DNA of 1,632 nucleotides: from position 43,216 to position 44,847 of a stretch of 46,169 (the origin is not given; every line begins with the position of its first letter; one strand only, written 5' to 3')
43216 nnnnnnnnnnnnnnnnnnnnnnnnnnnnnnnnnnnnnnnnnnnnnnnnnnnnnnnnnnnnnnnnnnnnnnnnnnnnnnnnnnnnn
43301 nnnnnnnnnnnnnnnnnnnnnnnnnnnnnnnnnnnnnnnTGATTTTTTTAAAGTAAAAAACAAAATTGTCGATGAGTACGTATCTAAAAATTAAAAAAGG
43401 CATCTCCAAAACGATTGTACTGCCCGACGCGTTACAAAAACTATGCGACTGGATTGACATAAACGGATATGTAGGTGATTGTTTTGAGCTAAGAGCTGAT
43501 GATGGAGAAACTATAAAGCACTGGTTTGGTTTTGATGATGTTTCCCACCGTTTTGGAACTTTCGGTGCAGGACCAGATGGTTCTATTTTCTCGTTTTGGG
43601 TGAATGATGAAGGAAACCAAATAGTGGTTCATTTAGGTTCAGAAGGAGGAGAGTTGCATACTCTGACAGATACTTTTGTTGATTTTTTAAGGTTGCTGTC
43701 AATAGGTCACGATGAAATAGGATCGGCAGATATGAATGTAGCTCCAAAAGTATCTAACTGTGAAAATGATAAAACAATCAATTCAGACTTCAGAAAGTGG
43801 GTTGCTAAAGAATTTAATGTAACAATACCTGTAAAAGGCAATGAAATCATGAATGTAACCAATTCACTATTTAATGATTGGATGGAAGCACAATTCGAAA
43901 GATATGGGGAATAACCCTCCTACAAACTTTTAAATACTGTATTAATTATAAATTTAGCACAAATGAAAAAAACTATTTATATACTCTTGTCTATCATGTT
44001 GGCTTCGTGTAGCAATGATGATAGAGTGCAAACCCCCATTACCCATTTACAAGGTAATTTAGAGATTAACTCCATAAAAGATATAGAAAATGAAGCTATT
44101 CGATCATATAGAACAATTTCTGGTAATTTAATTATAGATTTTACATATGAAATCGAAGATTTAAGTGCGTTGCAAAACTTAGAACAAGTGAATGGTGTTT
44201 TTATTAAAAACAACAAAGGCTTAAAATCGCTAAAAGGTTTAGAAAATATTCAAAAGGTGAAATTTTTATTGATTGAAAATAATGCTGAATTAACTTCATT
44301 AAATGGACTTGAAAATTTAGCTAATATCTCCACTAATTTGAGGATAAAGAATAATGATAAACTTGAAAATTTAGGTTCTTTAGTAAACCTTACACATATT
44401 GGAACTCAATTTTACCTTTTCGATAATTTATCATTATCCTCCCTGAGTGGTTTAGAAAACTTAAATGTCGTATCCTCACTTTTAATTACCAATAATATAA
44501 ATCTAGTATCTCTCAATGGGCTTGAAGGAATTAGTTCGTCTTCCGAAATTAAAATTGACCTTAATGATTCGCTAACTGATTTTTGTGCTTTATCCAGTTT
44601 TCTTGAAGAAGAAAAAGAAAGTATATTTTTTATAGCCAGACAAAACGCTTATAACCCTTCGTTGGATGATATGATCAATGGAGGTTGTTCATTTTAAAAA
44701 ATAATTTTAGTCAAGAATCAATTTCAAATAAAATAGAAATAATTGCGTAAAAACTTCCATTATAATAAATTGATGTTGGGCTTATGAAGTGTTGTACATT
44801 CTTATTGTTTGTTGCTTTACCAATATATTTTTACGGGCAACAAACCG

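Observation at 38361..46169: Same-strand island of secreted, lipoprotein and immunity-type genes (YwqK/MORN-repeat giant, SUKH-like, LRR) with no cognate toxin in the window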

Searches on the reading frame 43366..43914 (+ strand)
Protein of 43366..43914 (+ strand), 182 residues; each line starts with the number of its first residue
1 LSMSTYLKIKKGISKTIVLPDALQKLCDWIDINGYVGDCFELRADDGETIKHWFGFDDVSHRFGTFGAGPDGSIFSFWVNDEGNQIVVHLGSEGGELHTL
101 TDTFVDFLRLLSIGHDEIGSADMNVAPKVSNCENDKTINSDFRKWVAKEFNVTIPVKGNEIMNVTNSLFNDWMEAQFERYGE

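Call 7: search_protein_families(library=pfam, proteins=[window:43366-43914:+], max_evalue=0.1)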
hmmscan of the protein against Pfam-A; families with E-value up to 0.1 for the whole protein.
window:43366-43914:+ (182 aa): 0 families

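Call 8: search_protein_families(library=ncbifam, proteins=[window:43366-43914:+], max_evalue=0.1)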
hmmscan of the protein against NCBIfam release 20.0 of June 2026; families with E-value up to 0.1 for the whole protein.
window:43366-43914:+ (182 aa): 0 families

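Call 10: search_protein_families(library=pfam, proteins=[window:43366-43914:+], max_evalue=10)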
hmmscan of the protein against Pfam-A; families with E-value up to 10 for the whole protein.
window:43366-43914:+ (182 aa): 0 families

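Call 16: find_homologous_proteins(query=window:43366-43914:+, max_evalue=0.001)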
Query window:43366-43914:+ (182 aa): 20 proteins with E <= 0.001 among 42 candidates.
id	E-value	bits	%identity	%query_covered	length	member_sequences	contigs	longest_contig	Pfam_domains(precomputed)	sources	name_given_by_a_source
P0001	2.7e-120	417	100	99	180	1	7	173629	-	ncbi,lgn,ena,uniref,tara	ncbi:hypothetical protein [uncultured Marixanthomonas sp.]|uniref:hypothetical protein n=1 Tax=uncul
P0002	1.5e-63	232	58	97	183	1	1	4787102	-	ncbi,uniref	ncbi:hypothetical protein ABWH96_05245 [Marivirga tractuosa]|uniref:hypothetical protein n=1 Tax=Mar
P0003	5.1e-60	220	55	98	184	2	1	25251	-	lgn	-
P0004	8.3e-60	220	56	98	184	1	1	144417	-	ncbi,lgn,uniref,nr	ncbi:hypothetical protein [Pedobacter psychrodurus]|uniref:hypothetical protein n=1 Tax=Pedobacter p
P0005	6.5e-59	217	55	98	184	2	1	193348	-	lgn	-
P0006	1.4e-57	212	53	98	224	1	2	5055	PF09346.16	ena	-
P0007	8.7e-55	203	50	97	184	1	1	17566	-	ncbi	-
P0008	9.8e-51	190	52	95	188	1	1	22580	-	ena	-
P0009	5.6e-45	171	47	95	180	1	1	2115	-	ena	-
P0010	2.4e-42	163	43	95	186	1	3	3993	-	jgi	jgi:hypothetical protein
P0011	2.6e-41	159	43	95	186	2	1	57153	-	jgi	jgi:hypothetical protein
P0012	4.7e-41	159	46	98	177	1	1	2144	-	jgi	-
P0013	6.3e-41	158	47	95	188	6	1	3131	-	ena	-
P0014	8.7e-40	154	46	95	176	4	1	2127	-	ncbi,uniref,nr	ncbi:SMI1/KNR4 family protein [Vibrio hyugaensis]|uniref:SMI1/KNR4 family protein n=1 Tax=Vibrio hyu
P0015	2.9e-39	153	42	96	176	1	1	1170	-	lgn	-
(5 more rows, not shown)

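Call 26: predict_structure(alignment_id=A1)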
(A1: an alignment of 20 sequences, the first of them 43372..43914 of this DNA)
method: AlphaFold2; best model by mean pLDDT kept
length: 180 residues; sequences in the alignment: 20
mean_pLDDT: 88.9   pTM: 0.87
mean pLDDT of the five models: 88.9, 88.3, 87.3, 87.2, 86.3
residues with pLDDT >= 90: 122; 70-90: 43; 50-70: 15; < 50: 0
segments of 3 or more residues with pLDDT < 50: none
pLDDT, mean of each block of 10 residues (from residue 1): 94 95 96 82 91 94 92 95 93 83 95 77 70 71 97 92 91 92
secondary structure, 60 per line:
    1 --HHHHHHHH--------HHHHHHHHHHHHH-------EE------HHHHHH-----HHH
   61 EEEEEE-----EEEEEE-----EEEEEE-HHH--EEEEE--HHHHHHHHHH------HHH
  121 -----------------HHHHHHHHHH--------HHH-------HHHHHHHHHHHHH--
elements in order: H3-10 H19-31 H47-52 E61-66 E72-77 E83-88 E95-99 H102-111 H138-147 H166-178

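Call 34: fold_search(model_id=the predicted structure, library=pdb)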
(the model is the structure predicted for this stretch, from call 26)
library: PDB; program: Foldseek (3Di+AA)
matches with E <= 10: 258; with E <= 0.001: 0
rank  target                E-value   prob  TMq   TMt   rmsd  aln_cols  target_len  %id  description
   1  8fzz_B                7.8e-01  0.44  0.37  0.35   4.6       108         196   18  Phocaeicola vulgatus type VI secretion system Ntox15 effector and immunity Tde2/Tdi2 (released 2023-07-05)
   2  7b0y_B                7.8e-01  0.06  0.18  0.04  12.6       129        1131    9  Structure of a transcribing RNA polymerase II-U1 snRNP complex (released 2021-01-13)
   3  7vci_D                8.8e-01  0.08  0.13  0.02   6.2        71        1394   13  Structure of Xenopus laevis NPC nuclear ring asymmetric unit (released 2022-02-02)
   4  7r5k_R0               1.1e+00  0.02  0.11  0.03  18.3       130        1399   12  Human nuclear pore complex (constricted) (released 2022-06-22)
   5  8r6s_C                1.1e+00  0.02  0.15  0.05  13.9       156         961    6  Plastid-encoded RNA polymerase (Integrated model) (released 2024-03-13)
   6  7fik_e                1.2e+00  0.03  0.13  0.03  19.8       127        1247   12  The cryo-EM structure of the CR subunit from X. laevis NPC (released 2022-11-09)
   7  1u8e_B                1.3e+00  0.23  0.15  0.04   2.3        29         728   17  HUMAN DIPEPTIDYL PEPTIDASE IV/CD26 MUTANT Y547F (released 2004-08-17)
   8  8ze6_D                1.4e+00  0.23  0.14  0.04   2.3        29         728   21  Crystal structure of MjHKU4r-CoV-1 RBD bound to MjDPP4 (released 2024-10-30)
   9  7wb4_E                1.4e+00  0.02  0.12  0.03  18.7       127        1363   10  Cryo-EM structure of the NR subunit from X. laevis NPC (released 2022-03-02)
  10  1x70_A                1.4e+00  0.23  0.15  0.04   2.2        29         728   17  HUMAN DIPEPTIDYL PEPTIDASE IV IN COMPLEX WITH A BETA AMINO ACID INHIBITOR (released 2005-01-18)
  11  1n1m_B                1.4e+00  0.21  0.15  0.04   2.2        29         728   17  Human Dipeptidyl Peptidase IV/CD26 in complex with an inhibitor (released 2002-12-27)
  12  5lls_A                1.4e+00  0.12  0.15  0.04   8.6        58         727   16  Porcine dipeptidyl peptidase IV in complex with 8-(3-aminopiperidin-1-yl)-7-[(2-bromophenyl)methyl]-1,3-dimethyl-2,3,6 (released 2016-09-14)
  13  8g0k_B                1.5e+00  0.20  0.32  0.30   9.2       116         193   17  Bacteroides multispecies type VI secretion system Ntox15 domain effector and immunity Tde1/Tdi1 (released 2023-07-05)
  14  6l8q_A                1.6e+00  0.21  0.15  0.04   2.2        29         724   17  Complex structure of bat CD26 and MERS-RBD (released 2019-12-04)
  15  8qma_A                1.7e+00  0.02  0.12  0.04  14.8       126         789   12  Structure of the plastid-encoded RNA polymerase complex (PEP) from Sinapis alba (released 2024-03-06)
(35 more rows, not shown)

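Call 41: find_related_loci(query=A1, collection=genome_contigs, flank=10000)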
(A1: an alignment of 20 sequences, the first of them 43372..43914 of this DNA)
Query A1 (180 aa) in genome_contigs; peptide patterns used: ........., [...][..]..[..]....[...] (x = any residue, [..] = any of these).
273 stretches matched a pattern; 249 encode a relative of the query (tblastn E <= 1e-3); the best 80 are kept; 80 distinct loci.
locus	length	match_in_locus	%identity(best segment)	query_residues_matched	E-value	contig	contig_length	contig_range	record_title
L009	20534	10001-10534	58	1-176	1e-67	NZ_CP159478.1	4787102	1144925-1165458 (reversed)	Marivirga tractuosa strain ac6 chromosome, complete genome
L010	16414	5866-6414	56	1-178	6e-65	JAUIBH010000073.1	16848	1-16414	MAG: Bacteroidia bacterium isolate 6_bin.29 NODE_3106_length_16848_cov_1.142575, whole genome shotgun sequence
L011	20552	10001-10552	54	1-179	4e-65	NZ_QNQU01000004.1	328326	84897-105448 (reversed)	Pedobacter miscanthi strain RS10 Scaffold4, whole genome shotgun sequence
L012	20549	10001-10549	56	1-178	9e-65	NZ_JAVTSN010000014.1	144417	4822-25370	Pedobacter psychrodurus strain DE_0801 contig_0014, whole genome shotgun sequence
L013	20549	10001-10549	56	1-178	2e-63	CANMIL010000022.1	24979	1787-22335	uncultured Tenacibaculum sp. isolate 4-648-3Z.fasta genome assembly, contig: NODE_22, whole genome shotgun sequence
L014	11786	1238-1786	55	1-178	6e-63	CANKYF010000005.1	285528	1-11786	uncultured Flavobacteriaceae bacterium isolate 2-872.fasta genome assembly, contig: NODE_5, whole genome shotgun sequenc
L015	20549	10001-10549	52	1-178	5e-62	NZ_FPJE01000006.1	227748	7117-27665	Sinomicrobium oceani strain CGMCC 1.12145, whole genome shotgun sequence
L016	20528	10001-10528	55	1-174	7e-61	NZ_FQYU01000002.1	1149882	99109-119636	Pseudozobellia thermophila strain DSM 19858, whole genome shotgun sequence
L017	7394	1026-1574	52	1-178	3e-59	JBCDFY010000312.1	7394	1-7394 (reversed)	MAG: Bacteroidota bacterium isolate P01_H01_bin.12 k141_2143752_length_7394_cov_20.0000, whole genome shotgun sequence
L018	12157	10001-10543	50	1-176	6e-59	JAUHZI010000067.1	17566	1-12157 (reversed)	MAG: Bacteroidia bacterium isolate 4_bin.26 NODE_2408_length_17566_cov_0.856528, whole genome shotgun sequence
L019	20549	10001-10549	52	1-178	2e-58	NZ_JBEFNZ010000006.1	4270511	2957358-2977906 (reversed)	Maribacter sp. Asnod1-A12 12876S00006.1, whole genome shotgun sequence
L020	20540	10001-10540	50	1-178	2e-57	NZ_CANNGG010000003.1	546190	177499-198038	Uncultured Tenacibaculum sp. isolate 4-973.fasta NODE_3, whole genome shotgun sequence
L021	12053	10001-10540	51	1-178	2e-57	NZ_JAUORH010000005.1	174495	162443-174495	Tenacibaculum sp. 1_MG-2023 strain C3M11 IIEGNCIA_5, whole genome shotgun sequence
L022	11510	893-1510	46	1-178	6e-54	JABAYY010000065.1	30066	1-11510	MAG: Flavobacteriaceae bacterium isolate HE327_NSB021 NODE_1989_length_30066_cov_10.583553, whole genome shotgun sequenc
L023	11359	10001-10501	45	7-178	1e-45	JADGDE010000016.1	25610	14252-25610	MAG: Thiotrichales bacterium isolate BB2 NODE_16_length_25610_cov_62.906983, whole genome shotgun sequence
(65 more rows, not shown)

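Call 45: search_protein_families(library=pfam, alignment_id=A2, max_evalue=0.001)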
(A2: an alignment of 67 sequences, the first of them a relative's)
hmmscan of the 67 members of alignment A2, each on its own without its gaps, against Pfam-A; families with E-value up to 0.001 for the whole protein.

A. member 1, L010:4561-5487:+ (309 aa): 1 family
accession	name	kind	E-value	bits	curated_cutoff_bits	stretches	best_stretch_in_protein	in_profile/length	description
PF07676.18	PD40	-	2e-12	47.1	20.9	1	256-281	5-30/38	WD40-like Beta Propeller Repeat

B. families by the number of members that match (of 67 scanned): 59 families (the first 25 are shown)
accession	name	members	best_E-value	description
PF00673.26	Ribosomal_L5_C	3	5e-42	ribosomal L5P family C-terminus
PF00281.24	Ribosomal_L5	3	2.4e-23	Ribosomal protein L5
PF13508.13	Acetyltransf_7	2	3.7e-11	Acetyltransferase (GNAT) domain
PF00583.31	Acetyltransf_1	2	5.3e-11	Acetyltransferase (GNAT) family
PF13673.13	Acetyltransf_10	2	9.4e-08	Acetyltransferase (GNAT) domain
PF01019.26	G_glu_transpept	1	3.7e-109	Gamma-glutamyltranspeptidase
PF13407.12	Peripla_BP_4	1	1.8e-70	Periplasmic binding protein domain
PF00441.29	Acyl-CoA_dh_1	1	2.9e-55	Acyl-CoA dehydrogenase, C-terminal domain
PF00437.27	T2SSE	1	1.9e-53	Type II/IV secretion system protein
PF25137.1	ADH_Fe_C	1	1.9e-49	Fe-containing alcohol dehydrogenase family, C-terminal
PF05076.18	SUFU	1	1.2e-46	Suppressor of fused protein (SUFU)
PF18483.9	Lectin_L-type_dom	1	4.7e-45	Legume lectin beta-barrel domain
PF02771.21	Acyl-CoA_dh_N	1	2e-42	Acyl-CoA dehydrogenase, N-terminal domain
PF13520.12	AA_permease_2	1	1.9e-39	Amino acid permease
PF00465.25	Fe-ADH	1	1.6e-38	Iron-containing alcohol dehydrogenase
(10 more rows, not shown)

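Call 83: search_protein_families(library=pfam, proteins=[L020:45-860:+, L020:887-1618:+, L020:3014-3754:+, L020:7059-7868:+], max_evalue=0.01)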
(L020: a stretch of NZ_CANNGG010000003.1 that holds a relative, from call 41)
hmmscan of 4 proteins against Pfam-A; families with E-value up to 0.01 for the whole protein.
L020:45-860:+ (271 aa): 2 families
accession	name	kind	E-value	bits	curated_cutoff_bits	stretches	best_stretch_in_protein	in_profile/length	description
PF07719.23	TPR_2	-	0.00085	19.7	27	0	101-123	5-27/34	Tetratricopeptide repeat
PF13181.12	TPR_8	-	0.0028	18.1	25.7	0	102-124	6-28/34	Tetratricopeptide repeat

L020:887-1618:+ (243 aa): 0 families

L020:3014-3754:+ (246 aa): 0 families

L020:7059-7868:+ (269 aa): 0 families

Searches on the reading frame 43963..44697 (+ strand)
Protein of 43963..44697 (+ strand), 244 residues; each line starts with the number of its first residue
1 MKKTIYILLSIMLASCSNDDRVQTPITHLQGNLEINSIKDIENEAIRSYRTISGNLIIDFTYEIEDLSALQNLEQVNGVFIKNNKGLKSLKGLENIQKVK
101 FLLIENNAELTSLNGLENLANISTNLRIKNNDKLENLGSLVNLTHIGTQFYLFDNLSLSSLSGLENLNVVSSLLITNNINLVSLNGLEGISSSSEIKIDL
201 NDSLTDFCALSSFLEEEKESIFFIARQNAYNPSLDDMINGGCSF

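Call 7: search_protein_families(library=pfam, proteins=[window:43963-44697:+], max_evalue=0.1)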
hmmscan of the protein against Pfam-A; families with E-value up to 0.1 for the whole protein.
window:43963-44697:+ (244 aa): 2 families
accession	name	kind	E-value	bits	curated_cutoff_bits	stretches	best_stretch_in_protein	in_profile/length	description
PF01030.30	Recep_L_domain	-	8.1e-07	29.6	21.8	1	27-110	3-99/112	Receptor L domain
PF23952.1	LRR_EndoS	-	8.5e-06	26.4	27.9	2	71-168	19-112/116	Endo-beta-N-acetylglucosaminidase EndoS LRR domain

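Call 8: search_protein_families(library=ncbifam, proteins=[window:43963-44697:+], max_evalue=0.1)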
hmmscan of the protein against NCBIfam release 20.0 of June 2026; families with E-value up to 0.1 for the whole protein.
window:43963-44697:+ (244 aa): 1 family
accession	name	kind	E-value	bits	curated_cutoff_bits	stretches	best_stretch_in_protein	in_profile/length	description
NF041529.1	LvhB7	equivalog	0.033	13.9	70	1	1-28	1-28/45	T4SS-associated protein LvhB7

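Call 49: search_protein_families(library=padloc, proteins=[window:43963-44697:+], max_evalue=0.01)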
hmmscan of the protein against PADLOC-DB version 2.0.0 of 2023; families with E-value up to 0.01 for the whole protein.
window:43963-44697:+ (244 aa): 0 families
